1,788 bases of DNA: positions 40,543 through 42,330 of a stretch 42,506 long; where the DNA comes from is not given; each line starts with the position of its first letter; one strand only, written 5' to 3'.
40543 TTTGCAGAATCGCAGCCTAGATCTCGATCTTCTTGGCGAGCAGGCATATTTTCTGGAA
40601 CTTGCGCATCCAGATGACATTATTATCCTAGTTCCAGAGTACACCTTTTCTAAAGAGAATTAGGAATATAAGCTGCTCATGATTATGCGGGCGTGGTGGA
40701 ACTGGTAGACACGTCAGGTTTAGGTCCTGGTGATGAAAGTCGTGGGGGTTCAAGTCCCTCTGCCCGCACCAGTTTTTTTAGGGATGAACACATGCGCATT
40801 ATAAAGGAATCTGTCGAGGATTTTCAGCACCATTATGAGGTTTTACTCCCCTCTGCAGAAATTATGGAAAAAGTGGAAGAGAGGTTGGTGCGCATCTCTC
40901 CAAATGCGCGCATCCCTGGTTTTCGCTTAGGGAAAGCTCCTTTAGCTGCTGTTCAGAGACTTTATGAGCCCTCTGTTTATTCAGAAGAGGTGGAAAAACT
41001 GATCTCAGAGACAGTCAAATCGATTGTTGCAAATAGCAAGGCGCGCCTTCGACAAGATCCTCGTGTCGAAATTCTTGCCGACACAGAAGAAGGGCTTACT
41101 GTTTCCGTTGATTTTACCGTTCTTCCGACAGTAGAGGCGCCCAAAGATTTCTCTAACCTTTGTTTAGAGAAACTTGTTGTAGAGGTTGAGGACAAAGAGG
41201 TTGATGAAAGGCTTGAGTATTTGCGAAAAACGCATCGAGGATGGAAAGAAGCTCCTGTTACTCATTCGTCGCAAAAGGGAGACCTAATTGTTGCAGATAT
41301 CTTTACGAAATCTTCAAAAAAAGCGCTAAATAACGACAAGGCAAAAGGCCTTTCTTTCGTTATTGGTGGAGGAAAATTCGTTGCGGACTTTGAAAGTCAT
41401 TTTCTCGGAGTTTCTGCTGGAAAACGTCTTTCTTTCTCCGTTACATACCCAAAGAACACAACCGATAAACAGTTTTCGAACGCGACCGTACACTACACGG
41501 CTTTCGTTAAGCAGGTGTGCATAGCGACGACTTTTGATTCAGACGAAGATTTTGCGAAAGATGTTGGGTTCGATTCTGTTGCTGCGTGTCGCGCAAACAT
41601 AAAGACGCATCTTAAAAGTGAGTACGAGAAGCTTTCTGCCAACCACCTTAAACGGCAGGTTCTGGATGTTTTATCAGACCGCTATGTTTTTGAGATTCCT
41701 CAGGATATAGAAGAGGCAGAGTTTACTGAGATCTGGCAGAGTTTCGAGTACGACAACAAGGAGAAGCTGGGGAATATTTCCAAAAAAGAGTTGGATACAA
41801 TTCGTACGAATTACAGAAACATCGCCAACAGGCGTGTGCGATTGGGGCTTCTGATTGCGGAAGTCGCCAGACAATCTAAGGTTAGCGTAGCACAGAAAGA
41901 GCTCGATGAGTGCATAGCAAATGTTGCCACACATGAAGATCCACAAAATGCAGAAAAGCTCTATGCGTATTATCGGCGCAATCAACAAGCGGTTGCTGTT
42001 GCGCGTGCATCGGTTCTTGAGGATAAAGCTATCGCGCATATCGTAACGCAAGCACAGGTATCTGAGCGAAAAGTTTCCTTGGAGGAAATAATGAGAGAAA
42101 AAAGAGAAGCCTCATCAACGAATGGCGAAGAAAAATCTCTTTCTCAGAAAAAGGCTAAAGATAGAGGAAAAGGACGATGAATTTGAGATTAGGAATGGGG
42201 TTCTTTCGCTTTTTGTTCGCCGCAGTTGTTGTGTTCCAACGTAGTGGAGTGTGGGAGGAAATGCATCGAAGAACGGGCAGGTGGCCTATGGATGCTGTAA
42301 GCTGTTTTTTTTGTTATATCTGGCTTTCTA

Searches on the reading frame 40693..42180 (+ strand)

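Call 53: search_protein_families(library=pfam, proteins=[window:40693-42180:+], max_evalue=0.00001)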
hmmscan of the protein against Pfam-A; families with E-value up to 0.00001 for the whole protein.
window:40693-42180:+ (495 aa): 2 families
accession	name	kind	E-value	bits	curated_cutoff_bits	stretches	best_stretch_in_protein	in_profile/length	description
PF05697.18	Trigger_N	-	4.3e-28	98.9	22.2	1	34-176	1-143/144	Bacterial trigger factor protein (TF)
PF05698.19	Trigger_C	-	7.5e-24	85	22.7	1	295-451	1-161/162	Bacterial trigger factor protein (TF) C-terminus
